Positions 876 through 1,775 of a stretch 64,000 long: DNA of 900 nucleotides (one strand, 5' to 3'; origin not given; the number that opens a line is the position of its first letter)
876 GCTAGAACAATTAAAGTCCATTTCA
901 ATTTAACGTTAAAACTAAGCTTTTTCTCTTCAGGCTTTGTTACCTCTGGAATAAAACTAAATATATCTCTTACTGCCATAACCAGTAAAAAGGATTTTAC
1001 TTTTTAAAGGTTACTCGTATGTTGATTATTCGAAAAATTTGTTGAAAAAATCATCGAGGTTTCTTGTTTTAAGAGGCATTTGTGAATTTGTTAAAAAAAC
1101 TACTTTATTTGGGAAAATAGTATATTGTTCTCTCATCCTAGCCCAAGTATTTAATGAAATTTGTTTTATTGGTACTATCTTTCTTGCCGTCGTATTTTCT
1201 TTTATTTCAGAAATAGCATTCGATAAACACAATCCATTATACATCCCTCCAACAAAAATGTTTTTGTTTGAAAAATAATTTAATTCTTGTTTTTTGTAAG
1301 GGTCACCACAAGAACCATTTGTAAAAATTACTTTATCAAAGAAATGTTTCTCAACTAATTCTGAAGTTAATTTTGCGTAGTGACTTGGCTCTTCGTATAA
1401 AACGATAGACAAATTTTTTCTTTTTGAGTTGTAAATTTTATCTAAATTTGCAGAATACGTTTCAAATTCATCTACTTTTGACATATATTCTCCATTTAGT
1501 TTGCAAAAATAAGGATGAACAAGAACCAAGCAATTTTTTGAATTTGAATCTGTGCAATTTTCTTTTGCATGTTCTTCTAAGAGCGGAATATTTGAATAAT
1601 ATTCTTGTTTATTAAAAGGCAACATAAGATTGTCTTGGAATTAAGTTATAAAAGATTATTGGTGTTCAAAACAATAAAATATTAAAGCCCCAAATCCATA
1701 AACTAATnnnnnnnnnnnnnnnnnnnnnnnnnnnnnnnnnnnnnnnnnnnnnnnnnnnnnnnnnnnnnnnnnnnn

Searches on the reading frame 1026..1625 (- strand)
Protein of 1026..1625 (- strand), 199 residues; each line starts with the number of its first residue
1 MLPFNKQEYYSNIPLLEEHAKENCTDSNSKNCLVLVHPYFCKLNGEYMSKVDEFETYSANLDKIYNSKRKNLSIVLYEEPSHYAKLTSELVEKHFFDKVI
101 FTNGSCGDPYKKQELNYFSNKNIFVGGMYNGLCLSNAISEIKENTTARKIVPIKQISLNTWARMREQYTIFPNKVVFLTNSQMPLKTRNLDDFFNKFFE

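Call 79: find_encoding_contigs(protein=window:1026-1625:-, flank=10000, max_places=2)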
Protein window:1026-1625:- (199 aa): 17 contigs read that carry it; 2 places shown.
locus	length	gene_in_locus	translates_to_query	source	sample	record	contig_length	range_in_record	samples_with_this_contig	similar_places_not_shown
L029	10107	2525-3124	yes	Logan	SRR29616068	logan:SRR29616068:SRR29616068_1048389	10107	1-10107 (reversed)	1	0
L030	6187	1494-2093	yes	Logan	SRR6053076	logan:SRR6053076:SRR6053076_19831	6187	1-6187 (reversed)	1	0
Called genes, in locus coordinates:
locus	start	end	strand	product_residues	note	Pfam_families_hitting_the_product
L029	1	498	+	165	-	PF17144:Ribosomal_L5e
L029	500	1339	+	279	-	PF00333:Ribosomal_S5, PF03719:Ribosomal_S5_C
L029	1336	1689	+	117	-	PF00327:Ribosomal_L30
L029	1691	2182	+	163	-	PF00828:Ribosomal_L27A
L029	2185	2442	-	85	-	-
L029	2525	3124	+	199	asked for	-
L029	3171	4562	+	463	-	PF00344:SecY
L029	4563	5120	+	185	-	PF01956:EMC3_TMCO1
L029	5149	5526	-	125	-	PF05635:23S_rRNA_IVP, PF22296:bAvd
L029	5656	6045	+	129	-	PF02996:Prefoldin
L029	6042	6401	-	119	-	-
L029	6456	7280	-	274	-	PF01008:IF-2B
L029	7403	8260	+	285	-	PF01944:SpoIIM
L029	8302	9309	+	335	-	PF00953:Glycos_transf_4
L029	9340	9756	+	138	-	PF05670:NFACT-R_1, PF18297:NFACT-R_2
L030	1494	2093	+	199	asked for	-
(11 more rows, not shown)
